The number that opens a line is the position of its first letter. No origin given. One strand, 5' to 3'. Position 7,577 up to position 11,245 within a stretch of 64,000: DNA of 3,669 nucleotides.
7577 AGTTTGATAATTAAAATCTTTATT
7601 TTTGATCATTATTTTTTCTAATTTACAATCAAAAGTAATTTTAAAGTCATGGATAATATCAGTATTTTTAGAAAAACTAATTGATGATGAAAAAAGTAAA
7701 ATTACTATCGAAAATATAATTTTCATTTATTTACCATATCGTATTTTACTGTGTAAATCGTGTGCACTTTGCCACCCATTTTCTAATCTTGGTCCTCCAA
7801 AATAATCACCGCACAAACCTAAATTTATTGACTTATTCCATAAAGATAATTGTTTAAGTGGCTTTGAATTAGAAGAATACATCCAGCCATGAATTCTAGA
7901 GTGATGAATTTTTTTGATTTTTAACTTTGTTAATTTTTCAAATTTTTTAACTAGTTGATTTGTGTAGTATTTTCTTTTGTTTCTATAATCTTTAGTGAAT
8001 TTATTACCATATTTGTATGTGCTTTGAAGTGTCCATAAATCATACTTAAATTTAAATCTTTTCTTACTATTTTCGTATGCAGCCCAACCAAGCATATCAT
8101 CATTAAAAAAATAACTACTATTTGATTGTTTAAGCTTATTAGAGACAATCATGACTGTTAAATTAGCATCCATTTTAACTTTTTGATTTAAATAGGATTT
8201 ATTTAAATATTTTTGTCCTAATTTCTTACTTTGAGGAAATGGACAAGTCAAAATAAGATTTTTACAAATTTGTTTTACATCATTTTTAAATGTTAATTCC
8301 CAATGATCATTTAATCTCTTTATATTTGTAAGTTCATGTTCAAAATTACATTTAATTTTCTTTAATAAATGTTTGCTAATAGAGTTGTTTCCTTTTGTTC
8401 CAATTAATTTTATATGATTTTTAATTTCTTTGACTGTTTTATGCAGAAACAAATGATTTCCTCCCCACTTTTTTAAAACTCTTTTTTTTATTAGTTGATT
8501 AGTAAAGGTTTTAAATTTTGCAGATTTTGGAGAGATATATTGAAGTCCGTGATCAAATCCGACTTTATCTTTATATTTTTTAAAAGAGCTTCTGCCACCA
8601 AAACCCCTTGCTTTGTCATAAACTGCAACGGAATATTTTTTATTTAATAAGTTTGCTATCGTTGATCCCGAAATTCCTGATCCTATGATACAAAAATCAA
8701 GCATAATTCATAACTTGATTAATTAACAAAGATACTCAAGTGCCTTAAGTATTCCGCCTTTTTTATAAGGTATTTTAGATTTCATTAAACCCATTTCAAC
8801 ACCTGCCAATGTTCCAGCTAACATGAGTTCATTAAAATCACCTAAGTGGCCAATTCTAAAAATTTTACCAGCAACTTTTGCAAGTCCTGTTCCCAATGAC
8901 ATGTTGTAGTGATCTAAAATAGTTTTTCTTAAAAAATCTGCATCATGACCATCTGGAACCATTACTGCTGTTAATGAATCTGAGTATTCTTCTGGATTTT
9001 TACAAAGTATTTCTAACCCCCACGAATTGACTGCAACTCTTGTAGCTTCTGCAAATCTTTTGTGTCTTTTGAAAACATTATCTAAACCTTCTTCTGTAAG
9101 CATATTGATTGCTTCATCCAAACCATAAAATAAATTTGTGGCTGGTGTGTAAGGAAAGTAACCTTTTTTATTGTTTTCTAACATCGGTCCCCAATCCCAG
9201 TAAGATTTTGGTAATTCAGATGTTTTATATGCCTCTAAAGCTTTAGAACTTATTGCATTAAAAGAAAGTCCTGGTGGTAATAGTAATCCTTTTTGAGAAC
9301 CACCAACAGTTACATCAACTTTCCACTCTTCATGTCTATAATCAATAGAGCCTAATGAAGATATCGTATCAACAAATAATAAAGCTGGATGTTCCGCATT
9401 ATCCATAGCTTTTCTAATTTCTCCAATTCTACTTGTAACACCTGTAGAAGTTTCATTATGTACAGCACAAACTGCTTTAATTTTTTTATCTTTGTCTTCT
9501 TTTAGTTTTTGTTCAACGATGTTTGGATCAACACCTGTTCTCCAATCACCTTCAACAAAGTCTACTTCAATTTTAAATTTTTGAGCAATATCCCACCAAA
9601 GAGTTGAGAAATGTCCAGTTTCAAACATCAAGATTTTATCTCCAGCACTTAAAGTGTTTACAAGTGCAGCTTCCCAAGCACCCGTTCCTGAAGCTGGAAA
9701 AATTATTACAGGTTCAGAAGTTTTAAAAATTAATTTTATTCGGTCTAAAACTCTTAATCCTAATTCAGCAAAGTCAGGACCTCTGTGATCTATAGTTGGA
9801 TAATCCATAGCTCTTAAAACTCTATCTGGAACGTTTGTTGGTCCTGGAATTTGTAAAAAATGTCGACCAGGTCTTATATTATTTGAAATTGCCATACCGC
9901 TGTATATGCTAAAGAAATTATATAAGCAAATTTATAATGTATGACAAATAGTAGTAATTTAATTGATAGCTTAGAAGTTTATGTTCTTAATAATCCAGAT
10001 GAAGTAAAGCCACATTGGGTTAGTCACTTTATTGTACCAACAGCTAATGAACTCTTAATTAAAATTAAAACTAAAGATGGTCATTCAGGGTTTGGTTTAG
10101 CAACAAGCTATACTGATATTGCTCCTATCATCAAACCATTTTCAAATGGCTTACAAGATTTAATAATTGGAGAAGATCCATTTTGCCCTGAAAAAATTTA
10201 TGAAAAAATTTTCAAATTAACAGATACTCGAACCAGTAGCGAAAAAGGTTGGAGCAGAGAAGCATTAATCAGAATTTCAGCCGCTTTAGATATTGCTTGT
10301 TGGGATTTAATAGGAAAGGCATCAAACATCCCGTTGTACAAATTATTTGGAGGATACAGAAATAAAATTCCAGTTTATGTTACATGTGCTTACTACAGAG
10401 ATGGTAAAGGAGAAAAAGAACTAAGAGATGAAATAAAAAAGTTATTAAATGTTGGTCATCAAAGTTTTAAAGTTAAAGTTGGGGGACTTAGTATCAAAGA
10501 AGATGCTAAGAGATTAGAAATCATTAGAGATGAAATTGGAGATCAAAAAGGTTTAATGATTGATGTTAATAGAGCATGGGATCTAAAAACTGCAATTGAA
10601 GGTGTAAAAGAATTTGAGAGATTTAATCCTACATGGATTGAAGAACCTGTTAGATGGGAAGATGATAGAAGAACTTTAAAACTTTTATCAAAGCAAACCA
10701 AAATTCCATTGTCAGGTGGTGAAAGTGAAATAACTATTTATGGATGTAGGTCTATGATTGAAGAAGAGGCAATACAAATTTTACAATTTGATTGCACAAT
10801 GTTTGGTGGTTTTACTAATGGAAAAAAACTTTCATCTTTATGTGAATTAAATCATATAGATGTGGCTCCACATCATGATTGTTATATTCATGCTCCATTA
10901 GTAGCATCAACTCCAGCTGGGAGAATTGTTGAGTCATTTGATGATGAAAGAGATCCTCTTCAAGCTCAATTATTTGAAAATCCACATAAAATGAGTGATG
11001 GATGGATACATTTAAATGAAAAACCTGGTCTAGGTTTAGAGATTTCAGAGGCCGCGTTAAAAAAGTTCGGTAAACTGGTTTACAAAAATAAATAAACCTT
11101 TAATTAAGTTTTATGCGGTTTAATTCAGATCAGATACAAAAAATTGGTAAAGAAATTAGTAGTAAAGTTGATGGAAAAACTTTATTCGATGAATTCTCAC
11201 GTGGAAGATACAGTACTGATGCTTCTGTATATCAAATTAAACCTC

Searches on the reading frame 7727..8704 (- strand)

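Call 23: search_protein_families(library=pfam, proteins=[window:7727-8704:-], max_evalue=0.001)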
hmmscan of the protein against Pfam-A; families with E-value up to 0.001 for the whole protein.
window:7727-8704:- (325 aa): 2 families
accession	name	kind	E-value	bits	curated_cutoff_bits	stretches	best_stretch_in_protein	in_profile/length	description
PF13450.12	NAD_binding_8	-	1.7e-12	47.9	21.9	1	6-70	1-67/68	NAD(P)-binding Rossmann-like domain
PF01266.30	DAO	-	7.1e-05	22.9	27.9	1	3-40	1-39/353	FAD dependent oxidoreductase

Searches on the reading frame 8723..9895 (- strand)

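Call 23: search_protein_families(library=pfam, proteins=[window:8723-9895:-], max_evalue=0.001)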
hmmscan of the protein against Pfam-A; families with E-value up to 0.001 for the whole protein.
window:8723-9895:- (390 aa): 1 family
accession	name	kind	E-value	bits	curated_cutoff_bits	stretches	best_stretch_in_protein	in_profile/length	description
PF00266.25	Aminotran_5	-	1.5e-23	83.9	21.5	1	51-338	50-339/371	Aminotransferase class-V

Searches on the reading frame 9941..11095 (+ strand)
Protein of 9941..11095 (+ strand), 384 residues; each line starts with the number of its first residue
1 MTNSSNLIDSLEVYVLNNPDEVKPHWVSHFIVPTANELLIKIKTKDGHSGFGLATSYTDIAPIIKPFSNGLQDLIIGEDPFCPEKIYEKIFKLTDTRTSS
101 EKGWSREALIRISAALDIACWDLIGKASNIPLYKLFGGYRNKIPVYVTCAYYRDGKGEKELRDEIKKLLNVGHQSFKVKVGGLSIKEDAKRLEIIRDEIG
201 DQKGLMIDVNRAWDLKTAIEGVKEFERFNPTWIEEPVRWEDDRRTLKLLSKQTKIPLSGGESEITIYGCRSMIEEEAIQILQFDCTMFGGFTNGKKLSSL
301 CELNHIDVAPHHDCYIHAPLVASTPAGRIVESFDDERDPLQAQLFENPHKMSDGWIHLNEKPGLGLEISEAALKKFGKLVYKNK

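Call 23: search_protein_families(library=pfam, proteins=[window:9941-11095:+], max_evalue=0.001)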
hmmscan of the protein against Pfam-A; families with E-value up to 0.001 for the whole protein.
window:9941-11095:+ (384 aa): 2 families
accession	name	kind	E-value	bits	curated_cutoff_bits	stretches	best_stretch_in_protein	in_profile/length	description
PF13378.12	MR_MLE_C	-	1.4e-53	182.2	29.4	1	161-371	2-218/219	Enolase C-terminal domain-like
PF02746.21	MR_MLE_N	-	2.1e-12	47.7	22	1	11-137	2-117/117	Mandelate racemase / muconate lactonizing enzyme, N-terminal domain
